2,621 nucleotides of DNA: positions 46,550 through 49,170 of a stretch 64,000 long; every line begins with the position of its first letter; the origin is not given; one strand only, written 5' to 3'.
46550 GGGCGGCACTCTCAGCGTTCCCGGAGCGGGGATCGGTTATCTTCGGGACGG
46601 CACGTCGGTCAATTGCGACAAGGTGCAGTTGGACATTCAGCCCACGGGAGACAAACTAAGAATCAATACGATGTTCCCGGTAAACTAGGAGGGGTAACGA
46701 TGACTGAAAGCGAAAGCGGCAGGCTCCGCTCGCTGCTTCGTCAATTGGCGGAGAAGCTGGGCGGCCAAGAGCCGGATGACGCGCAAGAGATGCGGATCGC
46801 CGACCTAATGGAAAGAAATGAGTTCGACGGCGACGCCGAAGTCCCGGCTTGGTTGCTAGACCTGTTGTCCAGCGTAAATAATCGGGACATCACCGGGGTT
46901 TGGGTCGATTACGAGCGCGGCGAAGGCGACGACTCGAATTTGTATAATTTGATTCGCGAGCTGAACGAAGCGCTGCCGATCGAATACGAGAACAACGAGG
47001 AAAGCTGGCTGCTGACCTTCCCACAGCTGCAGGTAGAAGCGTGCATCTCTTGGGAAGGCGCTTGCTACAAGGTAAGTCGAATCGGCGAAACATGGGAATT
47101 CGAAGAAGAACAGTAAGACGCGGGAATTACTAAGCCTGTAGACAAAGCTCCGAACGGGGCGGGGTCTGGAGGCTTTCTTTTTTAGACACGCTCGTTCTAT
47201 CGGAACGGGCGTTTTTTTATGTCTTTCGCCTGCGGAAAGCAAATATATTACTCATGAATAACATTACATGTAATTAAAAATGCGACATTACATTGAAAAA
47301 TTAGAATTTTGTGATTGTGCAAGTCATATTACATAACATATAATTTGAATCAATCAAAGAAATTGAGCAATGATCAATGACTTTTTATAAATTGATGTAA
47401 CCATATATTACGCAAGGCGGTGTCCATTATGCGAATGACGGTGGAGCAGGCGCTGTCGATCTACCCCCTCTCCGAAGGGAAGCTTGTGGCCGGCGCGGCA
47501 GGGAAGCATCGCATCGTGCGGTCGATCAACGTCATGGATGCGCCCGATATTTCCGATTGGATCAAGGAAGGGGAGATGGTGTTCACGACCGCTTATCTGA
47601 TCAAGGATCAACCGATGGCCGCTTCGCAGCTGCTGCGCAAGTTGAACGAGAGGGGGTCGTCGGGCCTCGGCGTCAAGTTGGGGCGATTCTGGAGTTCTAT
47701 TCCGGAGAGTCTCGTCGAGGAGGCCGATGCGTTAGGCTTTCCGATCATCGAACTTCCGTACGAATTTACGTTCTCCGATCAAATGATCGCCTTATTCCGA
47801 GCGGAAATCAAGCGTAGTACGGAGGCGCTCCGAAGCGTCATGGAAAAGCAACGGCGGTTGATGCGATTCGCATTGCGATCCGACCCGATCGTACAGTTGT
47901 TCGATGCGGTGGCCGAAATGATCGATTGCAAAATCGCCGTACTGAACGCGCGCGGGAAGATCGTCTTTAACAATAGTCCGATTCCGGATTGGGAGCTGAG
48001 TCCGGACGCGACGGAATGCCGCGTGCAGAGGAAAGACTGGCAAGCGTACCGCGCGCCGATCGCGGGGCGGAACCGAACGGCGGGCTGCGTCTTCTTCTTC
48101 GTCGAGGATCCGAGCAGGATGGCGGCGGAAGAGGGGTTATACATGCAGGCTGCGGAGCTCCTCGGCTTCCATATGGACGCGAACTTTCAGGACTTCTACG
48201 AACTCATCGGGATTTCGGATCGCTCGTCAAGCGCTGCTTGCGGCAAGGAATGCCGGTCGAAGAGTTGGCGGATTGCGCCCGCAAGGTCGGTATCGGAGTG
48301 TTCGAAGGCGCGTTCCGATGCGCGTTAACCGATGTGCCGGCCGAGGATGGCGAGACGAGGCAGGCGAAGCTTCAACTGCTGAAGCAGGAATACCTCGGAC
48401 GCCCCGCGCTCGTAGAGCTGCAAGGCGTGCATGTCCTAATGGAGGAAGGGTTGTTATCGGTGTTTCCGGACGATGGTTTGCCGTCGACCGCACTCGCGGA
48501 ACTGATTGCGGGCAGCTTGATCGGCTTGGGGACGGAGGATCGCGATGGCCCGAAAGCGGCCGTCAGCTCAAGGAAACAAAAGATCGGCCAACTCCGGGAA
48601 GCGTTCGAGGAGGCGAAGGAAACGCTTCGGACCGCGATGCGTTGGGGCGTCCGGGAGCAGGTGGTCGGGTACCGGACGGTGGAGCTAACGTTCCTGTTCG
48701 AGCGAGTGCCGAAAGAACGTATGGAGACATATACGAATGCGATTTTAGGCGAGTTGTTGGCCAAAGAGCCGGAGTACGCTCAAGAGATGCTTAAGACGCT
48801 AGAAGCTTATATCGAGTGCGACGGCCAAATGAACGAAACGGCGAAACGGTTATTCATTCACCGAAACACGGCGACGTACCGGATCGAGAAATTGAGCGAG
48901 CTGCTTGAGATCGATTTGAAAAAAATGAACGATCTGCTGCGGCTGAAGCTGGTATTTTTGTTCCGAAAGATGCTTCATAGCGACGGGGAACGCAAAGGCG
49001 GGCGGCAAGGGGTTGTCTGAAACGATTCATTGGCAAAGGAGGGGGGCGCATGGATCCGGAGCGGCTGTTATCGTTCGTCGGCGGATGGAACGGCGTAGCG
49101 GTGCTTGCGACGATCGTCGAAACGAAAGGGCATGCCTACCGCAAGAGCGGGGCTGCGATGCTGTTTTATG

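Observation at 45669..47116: DUF4157 (HExxH) toxin-like protein with unknown C-terminal domain plus a coupled acidic small protein: candidate toxin-immunity pair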

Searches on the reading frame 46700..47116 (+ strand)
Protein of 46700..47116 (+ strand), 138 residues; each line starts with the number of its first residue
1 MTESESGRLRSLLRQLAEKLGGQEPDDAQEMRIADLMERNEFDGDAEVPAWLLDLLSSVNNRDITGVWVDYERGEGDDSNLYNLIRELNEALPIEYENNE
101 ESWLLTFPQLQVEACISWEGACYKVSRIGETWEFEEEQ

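Call 3: search_protein_families(library=pfam, proteins=[window:46700-47116:+], max_evalue=0.01)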
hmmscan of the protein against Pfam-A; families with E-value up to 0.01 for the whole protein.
window:46700-47116:+ (138 aa): 0 families

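Call 5: search_protein_families(library=ncbifam, proteins=[window:46700-47116:+], max_evalue=0.1)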
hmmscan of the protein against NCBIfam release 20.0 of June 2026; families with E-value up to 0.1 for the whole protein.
window:46700-47116:+ (138 aa): 1 family
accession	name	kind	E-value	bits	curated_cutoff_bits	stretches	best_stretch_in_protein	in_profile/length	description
NF000061.1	linco_LnuP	exception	0.011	15.9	300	1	35-98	105-165/166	lincosamide nucleotidyltransferase Lnu(P)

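Call 10: find_homologous_proteins(query=window:46700-47116:+)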
Query window:46700-47116:+ (138 aa): 5 proteins with E <= 0.001 among 44 candidates.
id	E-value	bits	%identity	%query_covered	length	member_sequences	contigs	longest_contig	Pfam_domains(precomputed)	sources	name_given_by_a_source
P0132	1.1e-85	303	100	100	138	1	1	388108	-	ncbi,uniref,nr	ncbi:hypothetical protein FE782_08865 [Paenibacillus antri]|uniref:Uncharacterized protein n=1 Tax=P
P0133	2.7e-44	169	54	99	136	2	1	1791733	-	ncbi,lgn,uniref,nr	ncbi:hypothetical protein ACFPES_12950 [Paenibacillus sp. GCM10023248]|uniref:hypothetical protein n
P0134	8.4e-43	164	52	98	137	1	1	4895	-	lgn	-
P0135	4.8e-41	158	52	99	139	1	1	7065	-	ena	-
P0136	9.4e-39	151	50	99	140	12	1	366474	-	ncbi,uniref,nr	ncbi:hypothetical protein [Paenibacillus qinlingensis]|uniref:Uncharacterized protein n=1 Tax=Paenib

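Call 18: find_encoding_contigs(protein=P0136, flank=8000, max_places=3)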
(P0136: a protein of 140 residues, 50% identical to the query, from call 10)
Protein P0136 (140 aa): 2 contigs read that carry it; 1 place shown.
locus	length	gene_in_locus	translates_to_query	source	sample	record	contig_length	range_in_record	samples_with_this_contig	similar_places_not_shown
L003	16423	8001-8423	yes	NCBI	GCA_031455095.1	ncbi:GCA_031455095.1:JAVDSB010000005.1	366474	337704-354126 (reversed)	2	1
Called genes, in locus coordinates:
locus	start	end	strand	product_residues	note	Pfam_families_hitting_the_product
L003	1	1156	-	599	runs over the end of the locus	PF01979:Amidohydro_1, PF07969:Amidohydro_3 (weak), PF13382:Adenine_deam_C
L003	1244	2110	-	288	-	PF01522:Polysacc_deac_1, PF10096:DUF2334 (weak), PF11959:DUF3473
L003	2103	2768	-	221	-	PF02353:CMAS (weak), PF08003:Methyltransf_9 (weak), PF03141:Methyltransf_29 (weak), PF13489:Methyltransf_23, PF13847:Methyltransf_31, PF08241:Methyltransf_11, PF08242:Methyltransf_12, PF13649:Methyltransf_25, +2 more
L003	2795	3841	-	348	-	PF13480:Acetyltransf_6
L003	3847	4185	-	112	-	PF00892:EamA (weak)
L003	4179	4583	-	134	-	PF10066:DUF2304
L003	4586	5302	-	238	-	PF00535:Glycos_transf_2, PF13641:Glyco_tranf_2_3 (weak)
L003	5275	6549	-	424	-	PF03901:Glyco_transf_22 (weak), PF13231:PMT_2 (weak)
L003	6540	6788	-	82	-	-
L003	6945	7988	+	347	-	PF13699:eCIS_core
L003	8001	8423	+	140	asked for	-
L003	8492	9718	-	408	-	PF01139:RtcB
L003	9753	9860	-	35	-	-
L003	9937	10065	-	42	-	-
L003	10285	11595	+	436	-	PF13280:WYL (weak), PF25583:WCX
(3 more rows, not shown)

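Call 47: predict_structure(alignment_id=A3)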
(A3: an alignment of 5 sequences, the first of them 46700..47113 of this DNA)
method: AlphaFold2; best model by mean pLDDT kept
length: 138 residues; sequences in the alignment: 5
mean_pLDDT: 89.0   pTM: 0.84
mean pLDDT of the five models: 89.0, 88.4, 87.9, 87.1, 83.5
residues with pLDDT >= 90: 99; 70-90: 27; 50-70: 8; < 50: 4
segments of 3 or more residues with pLDDT < 50: 136-138
pLDDT, mean of each block of 10 residues (from residue 1): 84 96 93 96 89 96 93 81 93 91 93 91 91 52
secondary structure, 60 per line:
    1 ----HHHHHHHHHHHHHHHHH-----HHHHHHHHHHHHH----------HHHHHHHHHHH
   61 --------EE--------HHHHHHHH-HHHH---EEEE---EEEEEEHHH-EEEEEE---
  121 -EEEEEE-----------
elements in order: H5-21 H27-39 H50-60 H79-86 H88-91 E95-98 E102-107 E112-117 E122-127

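Call 69: search_protein_families(library=padloc, proteins=[window:46700-47116:+], max_evalue=0.01)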
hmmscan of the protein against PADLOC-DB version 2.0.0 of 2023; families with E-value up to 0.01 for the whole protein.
window:46700-47116:+ (138 aa): 0 families

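Call 83: search_solved_structures(query=A3, max_evalue=10)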
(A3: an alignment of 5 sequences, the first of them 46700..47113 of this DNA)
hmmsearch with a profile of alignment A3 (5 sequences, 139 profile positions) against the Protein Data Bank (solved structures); distinct sequences matched with E-value up to 10: 5.
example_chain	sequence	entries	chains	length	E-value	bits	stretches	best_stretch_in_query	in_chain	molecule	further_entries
3nuh_B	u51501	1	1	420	0.94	12.5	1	29-86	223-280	DNA gyrase subunit B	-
4tma_B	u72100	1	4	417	0.94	12.5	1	29-86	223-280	DNA gyrase subunit B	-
8qqi_B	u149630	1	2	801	0.96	12.5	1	29-86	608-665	DNA gyrase subunit B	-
6rks_B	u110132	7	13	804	0.97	12.4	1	29-86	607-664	DNA gyrase subunit B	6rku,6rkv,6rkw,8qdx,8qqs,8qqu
7z9c_B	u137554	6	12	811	0.99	12.4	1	29-86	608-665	DNA gyrase subunit B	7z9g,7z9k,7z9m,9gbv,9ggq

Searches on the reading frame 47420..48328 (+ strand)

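Call 3: search_protein_families(library=pfam, proteins=[window:47420-48328:+], max_evalue=0.01)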
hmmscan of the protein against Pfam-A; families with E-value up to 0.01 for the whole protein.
window:47420-48328:+ (302 aa): 1 family
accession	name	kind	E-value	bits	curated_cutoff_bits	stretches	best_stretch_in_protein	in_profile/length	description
PF07905.16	PucR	-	2.5e-31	108.9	33.5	1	17-122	8-111/118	Purine catabolism regulatory protein-like family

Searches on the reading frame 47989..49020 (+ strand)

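Call 3: search_protein_families(library=pfam, proteins=[window:47989-49020:+], max_evalue=0.01)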
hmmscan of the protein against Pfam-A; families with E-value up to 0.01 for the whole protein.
window:47989-49020:+ (343 aa): 2 families
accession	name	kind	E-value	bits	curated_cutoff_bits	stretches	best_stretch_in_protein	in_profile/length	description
PF13556.12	HTH_30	-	1e-20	73.7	27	1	268-323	2-57/59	PucR C-terminal helix-turn-helix domain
PF12840.13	HTH_20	-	0.00033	21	27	0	251-304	8-44/51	Helix-turn-helix domain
